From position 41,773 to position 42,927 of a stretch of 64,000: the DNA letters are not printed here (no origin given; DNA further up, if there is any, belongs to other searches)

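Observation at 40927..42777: Cys-rich THUMP-less ThiI-like PP-loop ATPase plus 2x[4Fe-4S] ferredoxin-domain protein inserted between metY and the Rrf2/sulfite-reductase genes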

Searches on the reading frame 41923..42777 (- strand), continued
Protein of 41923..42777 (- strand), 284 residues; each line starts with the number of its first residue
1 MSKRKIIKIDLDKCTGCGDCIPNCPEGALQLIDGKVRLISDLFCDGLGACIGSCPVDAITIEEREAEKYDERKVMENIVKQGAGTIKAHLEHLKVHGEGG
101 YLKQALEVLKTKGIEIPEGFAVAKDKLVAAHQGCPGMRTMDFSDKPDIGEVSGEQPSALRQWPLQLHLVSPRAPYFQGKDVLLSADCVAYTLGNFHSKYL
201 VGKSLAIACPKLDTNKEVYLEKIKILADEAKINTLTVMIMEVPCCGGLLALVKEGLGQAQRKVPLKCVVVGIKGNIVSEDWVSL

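Call 8: find_encoding_contigs(protein=P0226, flank=8000, max_places=3)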
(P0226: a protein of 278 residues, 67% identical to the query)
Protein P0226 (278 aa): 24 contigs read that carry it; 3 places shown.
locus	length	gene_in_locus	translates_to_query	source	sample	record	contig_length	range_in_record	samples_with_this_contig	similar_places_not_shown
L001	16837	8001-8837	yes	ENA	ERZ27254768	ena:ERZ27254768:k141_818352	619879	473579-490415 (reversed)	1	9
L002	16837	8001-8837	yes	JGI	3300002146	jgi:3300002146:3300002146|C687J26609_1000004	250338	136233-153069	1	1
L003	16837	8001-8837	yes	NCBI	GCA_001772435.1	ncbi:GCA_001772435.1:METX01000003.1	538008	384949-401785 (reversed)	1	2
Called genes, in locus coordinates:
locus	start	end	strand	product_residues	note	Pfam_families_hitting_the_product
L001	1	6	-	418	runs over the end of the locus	PF05697:Trigger_N, PF05698:Trigger_C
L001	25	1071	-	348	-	PF00574:CLP_protease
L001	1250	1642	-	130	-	-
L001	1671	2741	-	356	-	PF13729:TraF_2 (weak)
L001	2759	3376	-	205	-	PF00160:Pro_isomerase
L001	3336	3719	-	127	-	PF02537:CRCB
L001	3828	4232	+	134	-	PF01475:FUR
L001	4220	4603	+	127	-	PF06397:Desulfoferrod_N, PF01880:Desulfoferrodox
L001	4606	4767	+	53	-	PF00301:Rubredoxin, PF21349:RUBY_RBDX (faint)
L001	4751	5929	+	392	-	PF00753:Lactamase_B, PF19583:ODP, PF00258:Flavodoxin_1 (weak)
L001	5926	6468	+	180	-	PF00210:Ferritin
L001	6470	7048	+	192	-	PF00210:Ferritin, PF02915:Rubrerythrin, PF21349:RUBY_RBDX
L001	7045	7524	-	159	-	-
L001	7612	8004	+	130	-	PF02082:Rrf2, PF13518:HTH_28 (weak)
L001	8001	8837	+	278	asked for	PF00037:Fer4, PF12797:Fer4_2 (weak), PF12837:Fer4_6, PF13237:Fer4_10, PF14697:Fer4_21, PF12838:Fer4_7 (weak), PF13187:Fer4_9 (weak), PF27217:AF_0155, +1 more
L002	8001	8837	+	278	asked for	PF00037:Fer4, PF12797:Fer4_2 (weak), PF12837:Fer4_6, PF13237:Fer4_10, PF14697:Fer4_21, PF12838:Fer4_7 (weak), PF13187:Fer4_9 (weak), PF27217:AF_0155, +1 more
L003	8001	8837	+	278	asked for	PF00037:Fer4, PF12797:Fer4_2 (weak), PF12837:Fer4_6, PF13237:Fer4_10, PF14697:Fer4_21, PF12838:Fer4_7 (weak), PF13187:Fer4_9 (weak), PF27217:AF_0155, +1 more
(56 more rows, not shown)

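Call 21: find_related_loci(query=A2, collection=metagenome_contigs, flank=8000)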
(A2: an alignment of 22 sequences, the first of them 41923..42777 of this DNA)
Query A2 (284 aa) in metagenome_contigs; peptide patterns used: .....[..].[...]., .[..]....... (x = any residue, [..] = any of these).
600 stretches matched a pattern (row limit reached: there are more); 595 encode a relative of the query (tblastn E <= 1e-3); the best 80 are kept; 80 distinct loci.
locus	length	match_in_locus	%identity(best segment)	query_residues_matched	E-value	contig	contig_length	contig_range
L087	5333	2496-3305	65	1-281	1e-121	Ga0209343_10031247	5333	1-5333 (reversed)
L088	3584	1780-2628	61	3-282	1e-121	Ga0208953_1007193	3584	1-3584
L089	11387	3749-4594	63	3-282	6e-117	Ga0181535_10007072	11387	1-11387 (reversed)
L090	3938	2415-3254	63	1-284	3e-117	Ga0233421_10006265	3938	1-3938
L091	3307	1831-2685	59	1-282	5e-118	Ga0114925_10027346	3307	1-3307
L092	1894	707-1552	63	1-282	2e-122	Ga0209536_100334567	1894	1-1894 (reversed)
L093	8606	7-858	65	1-282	1e-113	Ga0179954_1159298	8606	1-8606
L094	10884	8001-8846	59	3-282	3e-112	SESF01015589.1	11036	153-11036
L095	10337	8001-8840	59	4-282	1e-111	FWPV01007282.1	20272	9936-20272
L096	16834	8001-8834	61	1-282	1e-111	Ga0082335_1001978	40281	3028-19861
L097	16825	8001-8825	62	4-282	2e-111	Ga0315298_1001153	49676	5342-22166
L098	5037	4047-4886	58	3-282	8e-111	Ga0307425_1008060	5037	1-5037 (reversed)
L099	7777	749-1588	60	1-282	2e-110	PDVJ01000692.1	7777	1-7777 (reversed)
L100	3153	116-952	61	4-283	4e-113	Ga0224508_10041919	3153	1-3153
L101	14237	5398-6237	58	3-282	7e-110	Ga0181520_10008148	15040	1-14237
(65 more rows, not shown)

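Call 29: predict_structure(alignment_id=A2)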
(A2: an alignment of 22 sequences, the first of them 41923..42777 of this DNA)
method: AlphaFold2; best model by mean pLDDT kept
length: 284 residues; sequences in the alignment: 22
mean_pLDDT: 67.1   pTM: 0.49
mean pLDDT of the five models: 67.1, 65.3, 61.8, 60.7, 56.7
residues with pLDDT >= 90: 45; 70-90: 96; 50-70: 64; < 50: 79
segments of 3 or more residues with pLDDT < 50: 2-5, 18-36, 38-54, 123-138, 145-160
pLDDT, mean of each block of 10 residues (from residue 1): 53 52 42 46 34 51 67 85 76 77 91 84 41 42 48 44 67 82 75 55 73 68 93 90 77 93 90 75 87
secondary structure, 60 per line:
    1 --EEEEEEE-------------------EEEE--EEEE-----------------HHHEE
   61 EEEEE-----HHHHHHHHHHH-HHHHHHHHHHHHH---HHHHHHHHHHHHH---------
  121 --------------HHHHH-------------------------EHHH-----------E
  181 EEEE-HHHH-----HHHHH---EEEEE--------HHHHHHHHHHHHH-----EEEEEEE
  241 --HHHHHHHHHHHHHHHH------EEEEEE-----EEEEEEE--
elements in order: E3-9 E29-32 E35-38 E59-65 H71-81 H83-95 H99-111 H135-139 E180-184 H186-189 H195-199 E203-207 H216-228 E234-240 H243-258 E265-270 E276-282

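Call 31: search_solved_structures(query=A2, max_evalue=1, show_alignments=2)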
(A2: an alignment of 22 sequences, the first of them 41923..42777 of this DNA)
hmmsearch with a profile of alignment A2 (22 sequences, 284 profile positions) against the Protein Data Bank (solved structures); distinct sequences matched with E-value up to 1: 104 (the best 60 are shown).
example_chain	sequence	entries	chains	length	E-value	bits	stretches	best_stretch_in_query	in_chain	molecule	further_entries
9sw6_G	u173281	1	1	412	2.8e-21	79.4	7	2-61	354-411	Polyferredoxin protein MvhB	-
7np8_A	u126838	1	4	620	2.9e-12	49.8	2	8-70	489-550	Coenzyme F420-dependent sulfite reductase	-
7zc6_B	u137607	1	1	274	7.1e-08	35.4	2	13-60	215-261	RnfB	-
5odc_A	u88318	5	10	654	1.2e-07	34.6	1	6-61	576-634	Heterodisulfide reductase, subunit A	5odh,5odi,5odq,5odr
9sfi_O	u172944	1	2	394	5.1e-07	32.6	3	7-64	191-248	Ferredoxin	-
7npa_A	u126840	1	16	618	6.7e-07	32.2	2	9-69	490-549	Coenzyme F420-dependent sulfite reductase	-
7bkb_K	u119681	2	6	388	1.7e-06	30.9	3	7-38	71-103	Formylmethanofuran dehydrogenase, subunit F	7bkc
8rvv_A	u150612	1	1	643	4.6e-06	29.5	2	8-66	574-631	H(2):CoB-CoM heterodisulfide,ferredoxin reductase subunit A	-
8rvu_a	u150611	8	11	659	5.6e-06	29.2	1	8-67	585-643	H(2):CoB-CoM heterodisulfide,ferredoxin reductase subunit A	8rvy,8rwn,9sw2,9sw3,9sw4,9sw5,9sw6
9mqx_E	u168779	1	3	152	6.1e-06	29.1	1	4-73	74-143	Fe-S-cluster-containing hydrogenase subunit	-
7bkb_L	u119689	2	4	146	1.1e-05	28.2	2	7-31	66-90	Formylmethanofuran dehydrogenase, subunit G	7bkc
8a8o_C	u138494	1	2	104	1.4e-05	27.9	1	7-61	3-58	Beta-subunit of the PAPS reductase from Methanothermococcus thermolithotrophicus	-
9r51_C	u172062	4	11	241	1.7e-05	27.6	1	9-56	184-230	F420-reducing [NiFe]-hydrogenase from Methanothermococcus thermolithotrophicus subunit gam | F420-reducing [NiFe]-hydrogenase from Methanothermococcus thermolit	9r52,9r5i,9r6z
9sfi_A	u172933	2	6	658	1.9e-05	27.5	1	8-62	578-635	CoB--CoM heterodisulfide reductase iron-sulfur subunit A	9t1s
6fah_A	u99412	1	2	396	9.6e-05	25.1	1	7-63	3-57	Caffeyl-CoA reductase-Etf complex subunit CarE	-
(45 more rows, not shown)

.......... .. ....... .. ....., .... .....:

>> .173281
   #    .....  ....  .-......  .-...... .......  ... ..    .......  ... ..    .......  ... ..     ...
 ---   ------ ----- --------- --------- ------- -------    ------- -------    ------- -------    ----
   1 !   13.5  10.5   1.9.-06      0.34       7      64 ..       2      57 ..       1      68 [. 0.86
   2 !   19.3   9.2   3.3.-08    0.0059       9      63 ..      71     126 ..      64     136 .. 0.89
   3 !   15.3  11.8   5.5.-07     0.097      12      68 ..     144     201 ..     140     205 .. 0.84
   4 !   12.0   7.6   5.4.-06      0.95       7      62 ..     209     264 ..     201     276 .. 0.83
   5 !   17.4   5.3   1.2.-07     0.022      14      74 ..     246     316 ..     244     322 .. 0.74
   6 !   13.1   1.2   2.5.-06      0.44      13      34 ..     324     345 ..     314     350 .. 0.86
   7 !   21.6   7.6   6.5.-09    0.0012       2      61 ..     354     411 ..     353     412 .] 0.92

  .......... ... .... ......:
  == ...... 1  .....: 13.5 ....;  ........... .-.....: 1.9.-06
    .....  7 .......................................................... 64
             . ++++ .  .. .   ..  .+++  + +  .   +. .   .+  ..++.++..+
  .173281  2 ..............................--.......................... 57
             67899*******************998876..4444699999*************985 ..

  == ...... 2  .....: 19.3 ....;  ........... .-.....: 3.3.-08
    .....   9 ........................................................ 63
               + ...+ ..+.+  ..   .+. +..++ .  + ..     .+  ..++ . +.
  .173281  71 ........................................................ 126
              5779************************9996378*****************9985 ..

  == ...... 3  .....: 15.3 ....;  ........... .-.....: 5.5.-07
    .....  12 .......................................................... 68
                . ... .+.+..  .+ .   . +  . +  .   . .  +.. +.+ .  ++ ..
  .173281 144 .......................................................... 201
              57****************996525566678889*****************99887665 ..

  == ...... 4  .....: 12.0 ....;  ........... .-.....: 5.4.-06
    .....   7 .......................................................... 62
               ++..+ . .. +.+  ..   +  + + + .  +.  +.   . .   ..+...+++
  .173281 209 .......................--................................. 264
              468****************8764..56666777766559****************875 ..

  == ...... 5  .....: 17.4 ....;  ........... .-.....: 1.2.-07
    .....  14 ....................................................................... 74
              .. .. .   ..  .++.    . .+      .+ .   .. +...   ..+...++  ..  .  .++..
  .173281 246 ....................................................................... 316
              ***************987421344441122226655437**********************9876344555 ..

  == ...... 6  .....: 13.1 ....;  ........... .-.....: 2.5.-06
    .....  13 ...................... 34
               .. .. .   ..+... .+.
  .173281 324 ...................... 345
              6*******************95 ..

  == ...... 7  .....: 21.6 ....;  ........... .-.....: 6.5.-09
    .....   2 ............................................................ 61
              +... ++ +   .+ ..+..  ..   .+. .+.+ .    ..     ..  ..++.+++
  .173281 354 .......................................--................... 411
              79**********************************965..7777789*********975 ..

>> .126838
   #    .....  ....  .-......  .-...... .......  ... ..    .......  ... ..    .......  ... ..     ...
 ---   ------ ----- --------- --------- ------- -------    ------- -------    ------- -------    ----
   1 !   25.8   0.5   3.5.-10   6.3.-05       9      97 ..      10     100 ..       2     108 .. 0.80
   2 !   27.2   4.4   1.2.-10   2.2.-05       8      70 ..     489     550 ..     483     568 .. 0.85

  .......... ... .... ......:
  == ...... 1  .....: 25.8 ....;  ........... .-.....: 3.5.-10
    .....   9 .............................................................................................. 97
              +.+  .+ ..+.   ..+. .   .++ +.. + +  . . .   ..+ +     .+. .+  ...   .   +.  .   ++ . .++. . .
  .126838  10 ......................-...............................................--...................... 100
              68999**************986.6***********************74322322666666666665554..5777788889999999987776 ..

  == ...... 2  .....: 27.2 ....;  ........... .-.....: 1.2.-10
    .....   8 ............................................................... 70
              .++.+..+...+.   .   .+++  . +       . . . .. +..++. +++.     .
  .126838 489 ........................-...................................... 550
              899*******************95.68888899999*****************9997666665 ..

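Call 39: search_dna_similar(query=window:41923-42777:-, collection=plasmids, mode=protein, max_rows=15)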
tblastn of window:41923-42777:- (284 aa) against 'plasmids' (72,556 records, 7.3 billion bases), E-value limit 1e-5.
Records with a match: 3; places in all: 3; records where one place covers at least 80% of the query: 1.
Best place of each record, by identity: <60% 3.
By first word of the organism name: Roseburia 1; Acetoanaerobium 1; Parabacteroides 1.
By predicted mobility (MOB-suite, as given by PLSDB): non-mobilizable 3.
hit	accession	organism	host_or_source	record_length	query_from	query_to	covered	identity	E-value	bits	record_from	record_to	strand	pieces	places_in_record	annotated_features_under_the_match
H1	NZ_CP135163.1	Roseburia sp. 831b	Sus scrofa domesticus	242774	6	279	96%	34.3%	8e-42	160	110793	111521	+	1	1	4Fe-4S binding protein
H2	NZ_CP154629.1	Acetoanaerobium noterae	cell culture,Sludge of a digestion ...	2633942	4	277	71%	40.9%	7e-21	180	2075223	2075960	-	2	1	none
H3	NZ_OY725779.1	Parabacteroides distasonis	-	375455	7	72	23%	41.8%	2e-7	59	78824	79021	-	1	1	[Fe-Fe] hydrogenase large subunit C-terminal domain-containing protein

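Call 40: get_annotated_region(hit=H1, flank=5000)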
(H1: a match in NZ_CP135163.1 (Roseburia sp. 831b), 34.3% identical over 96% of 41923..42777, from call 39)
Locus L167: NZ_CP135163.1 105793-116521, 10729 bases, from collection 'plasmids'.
description: Roseburia sp. 831b plasmid p_831b_unnamed1, complete sequence
organism: Roseburia sp. 831b (NCBI taxid 1261635)
taxonomy: Bacteria; Bacillota; Clostridia; Lachnospirales; Lachnospiraceae; Roseburia; Roseburia sp. 831b
host: -; source: Sus scrofa domesticus; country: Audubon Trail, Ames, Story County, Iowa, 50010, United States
typing (MOB-suite, as given by PLSDB): non-mobilizable
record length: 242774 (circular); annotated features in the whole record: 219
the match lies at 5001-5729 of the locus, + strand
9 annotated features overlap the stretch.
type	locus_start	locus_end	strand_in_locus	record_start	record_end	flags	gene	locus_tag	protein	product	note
CDS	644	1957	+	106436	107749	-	-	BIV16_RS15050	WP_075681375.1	replication initiation protein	GO:0006270 - DNA replication initiation [Evidence IEA]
CDS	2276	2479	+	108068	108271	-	-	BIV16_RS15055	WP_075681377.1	hypothetical protein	-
CDS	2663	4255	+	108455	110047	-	hcp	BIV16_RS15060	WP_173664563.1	hydroxylamine reductase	-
CDS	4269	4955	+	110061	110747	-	-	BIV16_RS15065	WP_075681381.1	Crp/Fnr family transcriptional regulator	GO:0006355 - regulation of DNA-templated transcription [Evidence IEA]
CDS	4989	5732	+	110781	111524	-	-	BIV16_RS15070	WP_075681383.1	4Fe-4S binding protein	-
CDS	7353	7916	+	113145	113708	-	-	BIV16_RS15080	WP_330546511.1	hypothetical protein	-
CDS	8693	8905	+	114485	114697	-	-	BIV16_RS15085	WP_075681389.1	FeoA family protein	GO:0006811 - monoatomic ion transport [Evidence IEA]; GO:0055072 - obsolete iron ion homeostasis [Evidence IEA]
CDS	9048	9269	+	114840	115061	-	-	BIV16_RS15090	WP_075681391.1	ferrous iron transport protein A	-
CDS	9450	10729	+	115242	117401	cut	feoB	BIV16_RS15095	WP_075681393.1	ferrous iron transport protein B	GO:0006826 - iron ion transport [Evidence IEA]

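Call 41: get_annotated_region(hit=H2, flank=5000)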
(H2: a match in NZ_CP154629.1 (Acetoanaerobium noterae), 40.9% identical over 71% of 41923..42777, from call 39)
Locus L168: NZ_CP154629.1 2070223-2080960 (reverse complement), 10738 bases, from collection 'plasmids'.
description: Acetoanaerobium noterae strain DSL2 plasmid pTPELB2, complete sequence
organism: Acetoanaerobium noterae (NCBI taxid 745369)
taxonomy: Bacteria; Bacillota; Clostridia; Peptostreptococcales; Filifactoraceae; Acetoanaerobium; Acetoanaerobium noterae
host: -; source: cell culture,Sludge of a digestion tower of a wastewater treatment plant; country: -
typing (MOB-suite, as given by PLSDB): non-mobilizable
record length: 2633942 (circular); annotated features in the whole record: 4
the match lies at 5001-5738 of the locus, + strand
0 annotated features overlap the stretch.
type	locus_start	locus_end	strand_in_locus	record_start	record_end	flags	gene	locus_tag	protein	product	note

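Call 63: fold_search(model_id=the predicted structure, library=pdb)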
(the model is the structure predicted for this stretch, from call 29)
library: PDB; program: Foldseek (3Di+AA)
matches with E <= 10: 1062; with E <= 0.001: 0
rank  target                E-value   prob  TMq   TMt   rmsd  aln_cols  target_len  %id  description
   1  1ylk_A                1.3e-02  0.95  0.26  0.42   7.7       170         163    7  Crystal Structure of Rv1284 from Mycobacterium tuberculosis in Complex with Thiocyanate (released 2005-03-08)
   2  5cxk_A                1.9e-02  0.90  0.25  0.30   7.8       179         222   10  Crystal structure of beta carbonic anhydrase from Vibrio cholerae (released 2015-12-09)
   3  1g5c_A                2.0e-02  0.94  0.25  0.38   6.0       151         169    9  CRYSTAL STRUCTURE OF THE 'CAB' TYPE BETA CLASS CARBONIC ANHYDRASE FROM METHANOBACTERIUM THERMOAUTOTROPHICUM (released 2001-04-04)
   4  1ym3                  2.4e-02  0.90  0.23  0.31   6.6       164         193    8  Crystal Structure of carbonic anhydrase RV3588c from Mycobacterium tuberculosis (released 2005-03-08)
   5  6jqd_A                2.9e-02  0.82  0.23  0.36  11.1       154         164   12  The structural basis of the beta-carbonic anhydrase CafC (L25G and L78G mutant) of the filamentous fungus Aspergillus  (released 2019-08-14)
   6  9ikt_B                4.0e-02  0.38  0.18  0.24   8.6       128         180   13  Crystal structure of the tetrapyrrole binding domain in CoaR at 2 angstrom resolution (released 2025-07-02)
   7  3e2w_B                4.5e-02  0.89  0.24  0.31   6.3       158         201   10  H. influenzae beta-carbonic anhydrase, variant Y181F with 1M bicarbonate (released 2009-08-18)
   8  6gwu_D                4.8e-02  0.85  0.24  0.32   6.2       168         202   10  Carbonic anhydrase CaNce103p from Candida albicans (released 2018-11-07)
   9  3e2x_B                4.8e-02  0.84  0.23  0.32   6.4       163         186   12  H. influenzae beta-carbonic anhydrase, variant V47A (released 2009-08-18)
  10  3e31_A                4.8e-02  0.77  0.23  0.32   7.2       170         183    9  H. influenzae beta-carbonic anhydrase, variant V47A (released 2009-08-18)
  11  6lac_A                4.8e-02  0.63  0.23  0.35   9.5       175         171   12  The structural basis of the beta-carbonic anhydrase CafD (C39A mutant) of the filamentous fungus Aspergillus fumigatus (released 2019-11-27)
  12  3e3f_B                5.1e-02  0.87  0.23  0.34   6.8       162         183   13  H. influenzae beta-carbonic anhydrase, variant V47A with 100 mM bicarbonate (released 2009-08-18)
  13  3e3i_D                5.4e-02  0.90  0.25  0.32   5.9       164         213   12  H. influenzae beta-carbonic anhydrase, variant G41A with 100 mM bicarbonate (released 2009-08-18)
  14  9ebz_C                5.4e-02  0.89  0.24  0.31   6.4       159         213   10  Escherichia coli Carbonic Anhydrase 2 in Space Group C222(1) (released 2024-11-20)
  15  5bq1                  5.4e-02  0.80  0.23  0.30   9.5       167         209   12  Capturing Carbon Dioxide in beta Carbonic Anhydrase (released 2015-10-28)
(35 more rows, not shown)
